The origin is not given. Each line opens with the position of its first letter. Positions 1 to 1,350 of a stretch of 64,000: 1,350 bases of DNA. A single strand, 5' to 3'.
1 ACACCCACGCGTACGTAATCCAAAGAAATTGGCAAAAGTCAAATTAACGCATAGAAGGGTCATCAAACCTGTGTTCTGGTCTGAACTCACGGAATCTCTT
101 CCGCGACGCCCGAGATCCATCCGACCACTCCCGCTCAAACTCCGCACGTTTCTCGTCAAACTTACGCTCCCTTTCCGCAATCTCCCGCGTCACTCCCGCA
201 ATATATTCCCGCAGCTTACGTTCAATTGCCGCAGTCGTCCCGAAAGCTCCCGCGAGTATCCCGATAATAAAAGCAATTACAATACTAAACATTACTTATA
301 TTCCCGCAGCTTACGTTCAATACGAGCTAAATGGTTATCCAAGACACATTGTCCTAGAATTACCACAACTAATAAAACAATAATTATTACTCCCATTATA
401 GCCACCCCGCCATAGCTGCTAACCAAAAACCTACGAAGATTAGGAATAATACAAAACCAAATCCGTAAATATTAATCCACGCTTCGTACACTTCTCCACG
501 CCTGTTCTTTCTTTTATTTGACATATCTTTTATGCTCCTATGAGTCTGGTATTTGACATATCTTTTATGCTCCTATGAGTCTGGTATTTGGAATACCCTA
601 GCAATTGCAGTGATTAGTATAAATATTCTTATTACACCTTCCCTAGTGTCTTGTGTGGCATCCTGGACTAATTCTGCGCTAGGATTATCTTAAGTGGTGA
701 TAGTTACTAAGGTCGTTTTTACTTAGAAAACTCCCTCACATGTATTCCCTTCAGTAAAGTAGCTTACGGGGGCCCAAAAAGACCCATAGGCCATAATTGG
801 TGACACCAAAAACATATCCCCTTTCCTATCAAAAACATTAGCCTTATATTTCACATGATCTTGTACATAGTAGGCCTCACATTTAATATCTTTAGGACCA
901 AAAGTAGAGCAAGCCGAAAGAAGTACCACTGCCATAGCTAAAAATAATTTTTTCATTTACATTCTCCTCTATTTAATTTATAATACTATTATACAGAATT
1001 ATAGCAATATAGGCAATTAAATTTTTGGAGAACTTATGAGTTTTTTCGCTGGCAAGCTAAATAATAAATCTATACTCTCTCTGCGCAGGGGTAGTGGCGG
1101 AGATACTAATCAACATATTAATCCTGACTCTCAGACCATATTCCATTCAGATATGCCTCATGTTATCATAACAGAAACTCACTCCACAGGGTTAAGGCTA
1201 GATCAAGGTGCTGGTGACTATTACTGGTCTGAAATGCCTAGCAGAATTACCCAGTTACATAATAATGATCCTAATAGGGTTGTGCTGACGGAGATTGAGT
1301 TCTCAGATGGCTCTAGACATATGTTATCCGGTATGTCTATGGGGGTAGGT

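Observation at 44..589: Unannotated trio of translationally coupled mini membrane-protein ORFs downstream of llp, with a perfectly duplicated initiation region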

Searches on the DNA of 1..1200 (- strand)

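Call 4: search_dna_similar(query=window:1-1000:-, collection=phages, mode=near, max_rows=40)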
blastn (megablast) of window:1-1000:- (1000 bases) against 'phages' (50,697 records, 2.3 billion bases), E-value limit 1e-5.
Records with a match: 363; places in all: 381; records where one place covers at least 80% of the query: 20.
Best place of each record, by identity: >=99% 2; 95-99% 4; 90-95% 93; 80-90% 254; 60-80% 10.
By first word of the organism name: Salmonella 207; Escherichia 116; Phage 12; Bacteriophage 10; Shigella 4; Klebsiella 3; Citrobacter 3; Campylobacter 2; Yersinia 2; Listeria 2; and 2 more.
By host as written in the record: - 57; Escherichia coli 34; Salmonella enterica subsp. enterica serovar Enteritidis PT1 25; Salmonella enterica 22; Salmonella sp. 20; Salmonella enterica subsp. enterica serovar Enteritidis 19; Salmonella enterica subsp. enterica serovar Typhimurium 14; Salmonella enterica subsp. enterica 12; and 72 more.
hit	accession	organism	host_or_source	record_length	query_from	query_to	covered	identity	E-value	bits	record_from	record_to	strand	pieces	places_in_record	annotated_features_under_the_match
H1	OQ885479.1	Escherichia phage SUT_E1520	Escherichia coli K12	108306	1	986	90%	96.1%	0e+0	1481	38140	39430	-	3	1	hypothetical protein (x5) | lytic conversion lipoprotein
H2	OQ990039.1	Escherichia phage SUT_E420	Escherichia coli O157:H7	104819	1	986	89%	96.6%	0e+0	1481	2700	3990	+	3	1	hypothetical protein (x5) | lytic conversion lipoprotein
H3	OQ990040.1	Escherichia phage SUT_E520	Escherichia coli O157:H7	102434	1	986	89%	96.6%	0e+0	1481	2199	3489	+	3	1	hypothetical protein (x5) | lytic conversion lipoprotein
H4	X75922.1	Escherichia phage T5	-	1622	1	959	94%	88.6%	0e+0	1151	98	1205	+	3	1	unnamed protein product; orf4 | llp: CDS | unnamed protein product; orf3 | unnamed protein product; orf1 | unnamed protein product; orf2 | and 1 other names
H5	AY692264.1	Escherichia phage T5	-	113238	1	959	94%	88.6%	0e+0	1151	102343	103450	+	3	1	hypothetical protein (x4) | llp: lytic conversion lipoprotein precursor | promoter (x2)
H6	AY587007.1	Escherichia phage T5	-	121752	1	959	94%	88.6%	0e+0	1151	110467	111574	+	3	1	ORF151 | llp: lytic conversion lipoprotein precursor | ORF150 | ORF148 | ORF149 | and 1 other names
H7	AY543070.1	Escherichia phage T5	-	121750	1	959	94%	88.6%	0e+0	1151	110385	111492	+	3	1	hypothetical protein (x4) | lpp: lytic conversion lipoprotein precursor | lpp: lytic conversion lipoprotein | promoter (x2) | lpp: N-terminal cysteine of the mature lipoprotein is fatty acylated; ...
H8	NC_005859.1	Escherichia phage T5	Escherichia coli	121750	1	959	94%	88.6%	0e+0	1151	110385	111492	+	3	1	membrane protein | lpp: Cor superinfection exclusion protein (x2) | hypothetical protein (x3) | promoter (x2) | lpp: N-terminal cysteine of the mature lipoprotein is fatty acylated; ...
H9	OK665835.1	Escherichia phage EC100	Escherichia coli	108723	1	961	93%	88.4%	0e+0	1129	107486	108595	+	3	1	hypothetical protein (x4) | lysozyme | similar to hypothetical protein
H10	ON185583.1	Escherichia phage EC122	Escherichia coli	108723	1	961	93%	88.4%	0e+0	1129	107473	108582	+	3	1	hypothetical protein (x4) | lysozyme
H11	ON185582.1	Escherichia phage EC105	Escherichia coli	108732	1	961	93%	88.4%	0e+0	1129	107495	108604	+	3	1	hypothetical protein (x4) | lysozyme | similar to hypothetical protein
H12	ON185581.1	Escherichia phage EC104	Escherichia coli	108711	1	961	93%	88.4%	0e+0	1129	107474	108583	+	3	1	hypothetical protein (x4) | lysozyme | similar to hypothetical protein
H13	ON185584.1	Escherichia phage EC142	Escherichia coli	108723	1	961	93%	88.4%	0e+0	1129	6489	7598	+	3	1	hypothetical protein (x4) | lysozyme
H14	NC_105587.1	Escherichia phage EC100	Escherichia coli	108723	1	961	93%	88.4%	0e+0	1129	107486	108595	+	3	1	hypothetical protein (x4) | lysozyme | similar to hypothetical protein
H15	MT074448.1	Salmonella phage oldekolle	Salmonella enterica subsp. enterica ...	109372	1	986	96%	84.6%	2e-124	952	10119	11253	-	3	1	putative membrane protein (x2) | lytic conversion lipoprotein | hypothetical protein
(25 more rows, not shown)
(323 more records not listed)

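Call 5: get_annotated_region(hit=H4, flank=600)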
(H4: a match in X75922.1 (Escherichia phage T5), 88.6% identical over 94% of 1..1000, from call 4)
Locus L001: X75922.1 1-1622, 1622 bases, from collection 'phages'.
description: Bacteriophage T5 llp, oad, dmp genes.
organism: Escherichia phage T5 (NCBI taxid 2695836)
taxonomy: Viruses; Duplodnaviria; Heunggongvirae; Uroviricota; Caudoviricetes; Demerecviridae; Markadamsvirinae; Tequintavirus; Tequintavirus T5
host: -; source: -; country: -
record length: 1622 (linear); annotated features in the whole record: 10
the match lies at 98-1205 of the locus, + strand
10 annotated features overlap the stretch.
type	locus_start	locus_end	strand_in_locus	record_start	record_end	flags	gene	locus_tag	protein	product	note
CDS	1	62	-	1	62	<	oad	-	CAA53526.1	-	5' end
regulatory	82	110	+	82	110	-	-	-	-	promoter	llp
regulatory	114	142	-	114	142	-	-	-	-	promoter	oad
CDS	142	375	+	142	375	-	llp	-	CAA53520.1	-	-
CDS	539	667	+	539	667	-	-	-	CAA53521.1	-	unnamed protein product; orf1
CDS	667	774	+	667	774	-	-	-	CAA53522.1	-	unnamed protein product; orf2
CDS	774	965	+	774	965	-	-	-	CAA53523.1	-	unnamed protein product; orf3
CDS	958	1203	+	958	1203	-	-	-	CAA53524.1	-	unnamed protein product; orf4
repeat_region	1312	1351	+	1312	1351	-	-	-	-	-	-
CDS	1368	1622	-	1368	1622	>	dmp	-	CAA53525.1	-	3'end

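Call 6: get_annotated_region(hit=H8, flank=2500)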
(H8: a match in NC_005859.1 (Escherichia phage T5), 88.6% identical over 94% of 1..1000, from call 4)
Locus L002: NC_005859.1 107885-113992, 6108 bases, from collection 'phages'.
description: Enterobacteria phage T5, complete genome.
organism: Escherichia phage T5 (NCBI taxid 2695836)
taxonomy: Viruses; Duplodnaviria; Heunggongvirae; Uroviricota; Caudoviricetes; Demerecviridae; Markadamsvirinae; Tequintavirus; Tequintavirus T5
host: Escherichia coli; source: -; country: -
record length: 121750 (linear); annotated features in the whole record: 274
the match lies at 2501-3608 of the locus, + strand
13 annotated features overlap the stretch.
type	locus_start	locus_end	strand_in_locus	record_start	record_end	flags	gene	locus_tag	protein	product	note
CDS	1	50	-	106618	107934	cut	-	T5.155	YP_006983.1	terminase large subunit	matches to InterPro domain IPR001410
CDS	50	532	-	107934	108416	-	-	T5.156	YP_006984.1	terminase small subunit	-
CDS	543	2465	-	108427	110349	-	oad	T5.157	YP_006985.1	receptor binding tail protein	Pb5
regulatory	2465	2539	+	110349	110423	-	-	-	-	promoter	-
regulatory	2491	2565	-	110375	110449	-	-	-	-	promoter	-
CDS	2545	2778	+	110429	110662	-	lpp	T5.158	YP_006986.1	Cor superinfection exclusion protein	inactivates T5 receptor FhuA; processed by lipoprotein signal peptidase; contains single transmembrane domain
mat_peptide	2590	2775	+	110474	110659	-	lpp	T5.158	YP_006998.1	Cor superinfection exclusion protein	-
misc_feature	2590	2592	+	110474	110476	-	lpp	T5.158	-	-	N-terminal cysteine of the mature lipoprotein is fatty acylated; acetylation site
CDS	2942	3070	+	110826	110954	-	-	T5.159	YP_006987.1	hypothetical protein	contains single transmembrane domain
CDS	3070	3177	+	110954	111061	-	-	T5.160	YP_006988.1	hypothetical protein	contains single transmembrane domain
CDS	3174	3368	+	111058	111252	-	-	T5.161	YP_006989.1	hypothetical protein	contains single transmembrane domain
CDS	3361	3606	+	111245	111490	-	-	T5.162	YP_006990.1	membrane protein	contains single transmembrane domain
repeat_region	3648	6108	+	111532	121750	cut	-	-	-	-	right terminal repeat; identical with left TR; not essential until DNA replication begins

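Call 7: get_annotated_region(hit=H1, flank=2500)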
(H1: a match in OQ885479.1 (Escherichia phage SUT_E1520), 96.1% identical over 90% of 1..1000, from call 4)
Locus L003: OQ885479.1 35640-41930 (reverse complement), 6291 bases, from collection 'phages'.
description: Escherichia phage SUT_E1520, complete genome.
organism: Escherichia phage SUT_E1520 (NCBI taxid 3056646)
taxonomy: Viruses; Duplodnaviria; Heunggongvirae; Uroviricota; Caudoviricetes; Demerecviridae; Markadamsvirinae; Tequintavirus
host: Escherichia coli K12; source: sewage water; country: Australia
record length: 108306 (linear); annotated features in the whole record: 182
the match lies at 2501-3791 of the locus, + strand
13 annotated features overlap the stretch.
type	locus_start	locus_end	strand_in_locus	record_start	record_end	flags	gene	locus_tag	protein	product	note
CDS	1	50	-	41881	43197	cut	-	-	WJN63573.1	terminase large subunit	-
CDS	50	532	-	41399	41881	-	-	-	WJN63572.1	putative terminase small subunit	-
CDS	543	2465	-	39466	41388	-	-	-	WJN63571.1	receptor binding protein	-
CDS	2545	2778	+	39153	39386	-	-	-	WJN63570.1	lytic conversion lipoprotein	-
CDS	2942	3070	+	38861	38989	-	-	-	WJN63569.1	hypothetical protein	-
CDS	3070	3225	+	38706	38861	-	-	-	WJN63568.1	hypothetical protein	-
CDS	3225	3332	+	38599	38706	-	-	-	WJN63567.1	hypothetical protein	-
CDS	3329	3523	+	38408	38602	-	-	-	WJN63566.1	hypothetical protein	-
CDS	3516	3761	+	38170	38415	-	-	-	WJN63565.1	hypothetical protein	-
CDS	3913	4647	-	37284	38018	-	-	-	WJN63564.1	5'deoxynucleotide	-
CDS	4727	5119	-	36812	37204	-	-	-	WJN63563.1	hypothetical protein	-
CDS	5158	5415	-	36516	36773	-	-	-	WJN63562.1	hypothetical protein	-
CDS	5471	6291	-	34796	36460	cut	-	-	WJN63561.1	protein A1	-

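Call 10: search_dna_similar(query=window:180-640:-, collection=phages, mode=near, max_rows=30)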
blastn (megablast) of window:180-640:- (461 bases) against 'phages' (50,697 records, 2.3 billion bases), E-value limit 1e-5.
Records with a match: 293; places in all: 297; records where one place covers at least 80% of the query: 30.
Best place of each record, by identity: 95-99% 4; 90-95% 49; 80-90% 183; 60-80% 57.
By first word of the organism name: Salmonella 162; Escherichia 98; Bacteriophage 10; Phage 9; Shigella 4; Klebsiella 2; Citrobacter 2; Listeria 2; Yersinia 2; Campylobacter 1; and 1 more.
By host as written in the record: - 52; Escherichia coli 31; Salmonella enterica subsp. enterica serovar Enteritidis PT1 23; Salmonella enterica 20; Salmonella enterica subsp. enterica serovar Enteritidis 17; Salmonella sp. 15; Salmonella enterica subsp. enterica serovar Typhimurium 10; Escherichia coli O157:H7 9; and 55 more.
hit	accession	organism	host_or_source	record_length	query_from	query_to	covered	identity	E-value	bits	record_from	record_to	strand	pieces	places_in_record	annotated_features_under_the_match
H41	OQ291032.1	Salmonella phage Kenya-K20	Salmonella enterica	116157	1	461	93%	84.4%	2e-32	418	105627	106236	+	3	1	hypothetical protein (x4)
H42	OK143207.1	Escherichia phage Lindwurm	-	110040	73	461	84%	92.5%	8e-156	555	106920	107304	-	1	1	hypothetical protein | ribosome_binding_site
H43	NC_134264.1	Escherichia phage Lindwurm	-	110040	73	461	84%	92.5%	8e-156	555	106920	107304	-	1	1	hypothetical protein | ribosome_binding_site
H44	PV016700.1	Salmonella phage HMD-P5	Salmonella sp.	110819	73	461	84%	92.3%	4e-154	549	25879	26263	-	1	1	receptor blocking protein | membrane protein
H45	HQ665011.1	Escherichia phage vB_EcoS_AKFV33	Escherichia coli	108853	73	461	84%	92.3%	4e-154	549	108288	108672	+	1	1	orf160: hypothetical protein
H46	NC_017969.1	Escherichia phage vB_EcoS_AKFV33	Escherichia coli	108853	73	461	84%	92.3%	4e-154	549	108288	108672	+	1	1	orf160: hypothetical protein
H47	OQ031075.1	Klebsiella phage KPP2018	Klebsiella pneumoniae KCTC 2242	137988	73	461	84%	92.1%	5e-153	545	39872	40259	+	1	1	hypothetical protein (x2) | putative membrane protein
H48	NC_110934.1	Klebsiella phage KPP2018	Klebsiella pneumoniae KCTC 2242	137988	73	461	84%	92.1%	5e-153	545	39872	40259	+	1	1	hypothetical protein (x3)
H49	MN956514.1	Salmonella phage L6jm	Salmonella enterica subsp. enterica ...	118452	73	461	84%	91.5%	4e-149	532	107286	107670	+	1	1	hypothetical protein (x3)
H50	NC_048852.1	Salmonella phage L6jm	Salmonella enterica subsp. enterica ...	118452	73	461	84%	91.5%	4e-149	532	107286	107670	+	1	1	hypothetical protein (x2) | membrane protein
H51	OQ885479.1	Escherichia phage SUT_E1520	Escherichia coli K12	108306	1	461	82%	94.5%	2e-71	587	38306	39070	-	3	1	hypothetical protein (x5)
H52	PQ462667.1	Escherichia phage HMD-P3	Escherichia coli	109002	76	461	84%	90.4%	8e-141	505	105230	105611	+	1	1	receptor blocking protein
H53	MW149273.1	Salmonella phage vB_SalS_ABTNLsp4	Salmonella enterica CVCC 503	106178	87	461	81%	93.1%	5e-153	545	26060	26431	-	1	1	hypothetical protein (x3)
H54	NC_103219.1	Salmonella phage vB_SalS_ABTNLsp4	Salmonella enterica CVCC 503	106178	87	461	81%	93.1%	5e-153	545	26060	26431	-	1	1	hypothetical protein (x3)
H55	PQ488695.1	Salmonella phage SaI_NFG_5581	Salmonella enterica subsp. enterica ...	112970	87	461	81%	92.5%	1e-149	534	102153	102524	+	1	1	hypothetical protein (x2) | membrane protein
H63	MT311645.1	Salmonella phage vB_Sen-E22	Salmonella enterica subsp. enterica ...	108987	103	461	78%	94.7%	8e-156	555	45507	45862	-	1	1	hypothetical protein (x3)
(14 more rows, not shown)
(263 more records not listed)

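Call 11: get_annotated_region(hit=H42, flank=700)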
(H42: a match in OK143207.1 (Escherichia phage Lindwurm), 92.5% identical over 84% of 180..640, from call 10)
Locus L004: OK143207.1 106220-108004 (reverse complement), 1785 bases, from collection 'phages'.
description: Escherichia phage Lindwurm, complete genome.
organism: Escherichia phage Lindwurm (NCBI taxid 2872674)
taxonomy: Viruses; Duplodnaviria; Heunggongvirae; Uroviricota; Caudoviricetes; Demerecviridae; Markadamsvirinae; Tequintavirus
host: -; source: -; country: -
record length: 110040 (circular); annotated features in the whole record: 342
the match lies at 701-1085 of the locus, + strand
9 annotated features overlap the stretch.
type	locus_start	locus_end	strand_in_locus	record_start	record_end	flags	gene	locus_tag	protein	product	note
CDS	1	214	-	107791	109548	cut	-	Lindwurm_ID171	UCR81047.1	receptor-binding protein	-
regulatory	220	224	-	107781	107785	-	-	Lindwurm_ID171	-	ribosome_binding_site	-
regulatory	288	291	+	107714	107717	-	-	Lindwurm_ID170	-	ribosome_binding_site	-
CDS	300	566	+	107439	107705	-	-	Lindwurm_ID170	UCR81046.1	receptor-blocking protein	-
regulatory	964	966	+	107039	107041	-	-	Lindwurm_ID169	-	ribosome_binding_site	-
CDS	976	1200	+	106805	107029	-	-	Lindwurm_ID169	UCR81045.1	hypothetical protein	-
regulatory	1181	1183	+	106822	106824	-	-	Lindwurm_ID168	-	ribosome_binding_site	-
CDS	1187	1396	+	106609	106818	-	-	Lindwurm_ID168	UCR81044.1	hypothetical protein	-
CDS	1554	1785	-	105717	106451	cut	-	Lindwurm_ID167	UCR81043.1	deoxynucleoside-5'-monophosphatase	-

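Call 12: get_annotated_region(hit=H45, flank=700)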
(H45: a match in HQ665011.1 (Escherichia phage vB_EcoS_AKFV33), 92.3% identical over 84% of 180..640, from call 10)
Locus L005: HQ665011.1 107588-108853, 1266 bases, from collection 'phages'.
description: Escherichia phage vB_EcoS_AKFV33, complete genome.
organism: Escherichia phage vB_EcoS_AKFV33 (NCBI taxid 2681605)
taxonomy: Viruses; Duplodnaviria; Heunggongvirae; Uroviricota; Caudoviricetes; Demerecviridae; Markadamsvirinae; Tequintavirus; Tequintavirus AKFV33
host: Escherichia coli; source: -; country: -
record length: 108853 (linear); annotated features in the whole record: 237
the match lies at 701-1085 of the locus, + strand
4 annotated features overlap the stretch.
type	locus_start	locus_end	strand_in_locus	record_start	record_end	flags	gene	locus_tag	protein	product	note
CDS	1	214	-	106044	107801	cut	orf158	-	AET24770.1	receptor-binding tail protein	sequence similarity to: ACN72594.1| receptor recognition protein [Enterobacteria phage D1G] & AAZ03642.1| ...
regulatory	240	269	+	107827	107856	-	-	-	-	promoter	sequence similarity to T5 promoter consensus: TTGCTT (N17-18) TATAATA (J. Wang et al. 2005. Virology 332: 45-65)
CDS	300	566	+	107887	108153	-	orf159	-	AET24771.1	receptor-blocking protein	sequence similarity to: AAZ03643.1| receptor-blocking protein [Enterobacteria phage BF23]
CDS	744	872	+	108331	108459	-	orf160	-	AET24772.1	hypothetical protein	sequence similarity to: YP_006987.1| hypothetical protein T5.159 [Enterobacteria phage T5]; motifs: 1 transmembrane ...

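Call 13: get_annotated_region(hit=H63, flank=700)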
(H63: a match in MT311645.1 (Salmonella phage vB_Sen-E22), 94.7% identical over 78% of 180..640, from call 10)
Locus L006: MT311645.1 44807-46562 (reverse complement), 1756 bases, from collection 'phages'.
description: Salmonella phage vB_Sen-E22, complete genome.
organism: Salmonella phage vB_Sen-E22 (NCBI taxid 2768772)
taxonomy: Viruses; Duplodnaviria; Heunggongvirae; Uroviricota; Caudoviricetes; Demerecviridae; Markadamsvirinae; Tequintavirus
host: Salmonella enterica subsp. enterica serovar Enteritidis; source: sewage; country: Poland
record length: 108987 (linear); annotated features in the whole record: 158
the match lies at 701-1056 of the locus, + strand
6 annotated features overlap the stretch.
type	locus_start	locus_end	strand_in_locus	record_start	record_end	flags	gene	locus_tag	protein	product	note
CDS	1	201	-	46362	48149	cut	-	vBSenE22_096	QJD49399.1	receptor-binding protein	-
CDS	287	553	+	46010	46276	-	-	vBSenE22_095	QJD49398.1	receptor-blocking protein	-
CDS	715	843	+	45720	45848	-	-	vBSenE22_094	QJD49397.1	hypothetical protein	-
CDS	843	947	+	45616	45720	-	-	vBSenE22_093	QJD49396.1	hypothetical protein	-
CDS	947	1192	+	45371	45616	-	-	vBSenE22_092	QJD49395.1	hypothetical protein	-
CDS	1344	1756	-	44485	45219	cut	-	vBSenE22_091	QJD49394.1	deoxynucleoside-5'-monophosphatase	-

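Call 14: get_annotated_region(hit=H41, flank=700)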
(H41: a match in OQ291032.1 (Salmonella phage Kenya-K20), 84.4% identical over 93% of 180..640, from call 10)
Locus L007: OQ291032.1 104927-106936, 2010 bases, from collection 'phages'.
description: Salmonella phage Kenya-K20, complete genome.
organism: Salmonella phage Kenya-K20 (NCBI taxid 3027609)
taxonomy: Viruses; Duplodnaviria; Heunggongvirae; Uroviricota; Caudoviricetes; Demerecviridae; Markadamsvirinae; Tequintavirus
host: Salmonella enterica; source: -; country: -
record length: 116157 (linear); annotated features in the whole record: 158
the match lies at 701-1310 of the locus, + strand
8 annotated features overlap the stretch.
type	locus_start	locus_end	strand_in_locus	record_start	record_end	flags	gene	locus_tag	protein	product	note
CDS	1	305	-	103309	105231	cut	-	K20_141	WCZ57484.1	hypothetical protein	-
CDS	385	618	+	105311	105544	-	-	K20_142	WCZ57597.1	lytic conversion lipoprotein precursor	-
CDS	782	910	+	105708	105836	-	-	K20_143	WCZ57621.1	hypothetical protein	-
CDS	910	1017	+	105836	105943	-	-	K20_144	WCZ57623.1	hypothetical protein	-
CDS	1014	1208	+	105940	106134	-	-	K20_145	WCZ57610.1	hypothetical protein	-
CDS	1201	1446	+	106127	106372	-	-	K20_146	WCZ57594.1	hypothetical protein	-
CDS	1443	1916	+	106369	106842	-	-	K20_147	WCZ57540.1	hypothetical protein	-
repeat_region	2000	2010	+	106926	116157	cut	-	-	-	-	DTR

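Call 16: search_dna_similar(query=window:532-578:-, collection=phages, mode=near, max_evalue=10, max_rows=20)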
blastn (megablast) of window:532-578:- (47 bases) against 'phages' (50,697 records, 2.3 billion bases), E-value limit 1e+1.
Records with a match: 4; places in all: 4; records where one place covers at least 80% of the query: 0.
Best place of each record, by identity: >=99% 4.
By first word of the organism name: Salmonella 2; Escherichia 2.
By host as written in the record: Salmonella enterica subsp. enterica serovar Enteritidis 2; Escherichia coli O157:H7 ATCC 43895 2.
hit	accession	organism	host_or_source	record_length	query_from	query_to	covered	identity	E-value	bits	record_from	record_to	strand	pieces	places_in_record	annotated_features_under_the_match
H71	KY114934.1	Salmonella phage SP01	Salmonella enterica subsp. enterica ...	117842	1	29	62%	100.0%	2e-6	55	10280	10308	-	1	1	receptor blocking protein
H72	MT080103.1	Escherichia phage ECOP18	Escherichia coli O157:H7 ATCC 43895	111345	1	29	62%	100.0%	2e-6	55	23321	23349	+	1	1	hypothetical protein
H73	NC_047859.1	Salmonella phage SP01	Salmonella enterica subsp. enterica ...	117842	1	29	62%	100.0%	2e-6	55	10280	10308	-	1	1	receptor blocking protein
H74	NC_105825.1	Escherichia phage ECOP18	Escherichia coli O157:H7 ATCC 43895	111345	1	29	62%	100.0%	2e-6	55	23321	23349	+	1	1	hypothetical protein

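Call 17: search_dna_similar(query=window:190-245:-, collection=phages, mode=near, max_evalue=10, max_rows=20)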
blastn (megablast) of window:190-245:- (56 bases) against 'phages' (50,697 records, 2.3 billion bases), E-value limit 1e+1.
No match.

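Call 73: search_rna_families(source=window, start=1, end=1200, threshold=evalue, max_evalue=1)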
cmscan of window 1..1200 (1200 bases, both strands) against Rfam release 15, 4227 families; matches with E-value up to 1: 0.
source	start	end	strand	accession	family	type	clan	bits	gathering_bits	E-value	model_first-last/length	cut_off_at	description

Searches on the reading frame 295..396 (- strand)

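Call 18: search_protein_families(library=phrogs, proteins=[window:295-396:-], max_evalue=0.01)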
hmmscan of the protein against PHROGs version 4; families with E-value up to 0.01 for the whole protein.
window:295-396:- (34 aa): 1 family
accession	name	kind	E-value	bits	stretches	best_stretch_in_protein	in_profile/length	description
phrog_6369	-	unknown function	6e-18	65.4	1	1-34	1-34/35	-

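Call 19: search_protein_families(library=pfam, proteins=[window:295-396:-], max_evalue=1)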
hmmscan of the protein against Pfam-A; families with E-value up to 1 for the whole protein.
window:295-396:- (34 aa): 2 families
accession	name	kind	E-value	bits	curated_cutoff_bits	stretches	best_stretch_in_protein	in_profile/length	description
PF08999.15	SP_C-Propep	-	0.073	13.3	25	1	3-25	43-65/96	Surfactant protein C, N terminal propeptide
PF05083.18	LST1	-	0.19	12.4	22.3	1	6-29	4-29/78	LST-1 protein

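Call 51: search_protein_families(library=padloc, proteins=[window:295-396:-], max_evalue=1)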
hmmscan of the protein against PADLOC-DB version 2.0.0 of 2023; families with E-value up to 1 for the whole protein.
window:295-396:- (34 aa): 0 families

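Call 52: search_protein_families(library=ncbifam, proteins=[window:295-396:-], max_evalue=1)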
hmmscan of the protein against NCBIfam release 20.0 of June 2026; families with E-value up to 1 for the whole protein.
window:295-396:- (34 aa): 2 families
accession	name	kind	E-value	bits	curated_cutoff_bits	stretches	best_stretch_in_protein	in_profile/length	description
NF047583.1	LIC10604_fam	equivalog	0.058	13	200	1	3-31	10-38/161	LIC10604 family protein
NF006543.0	PRK09039.1-2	equivalog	0.09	12.6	305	1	3-32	29-58/350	peptidoglycan -binding protein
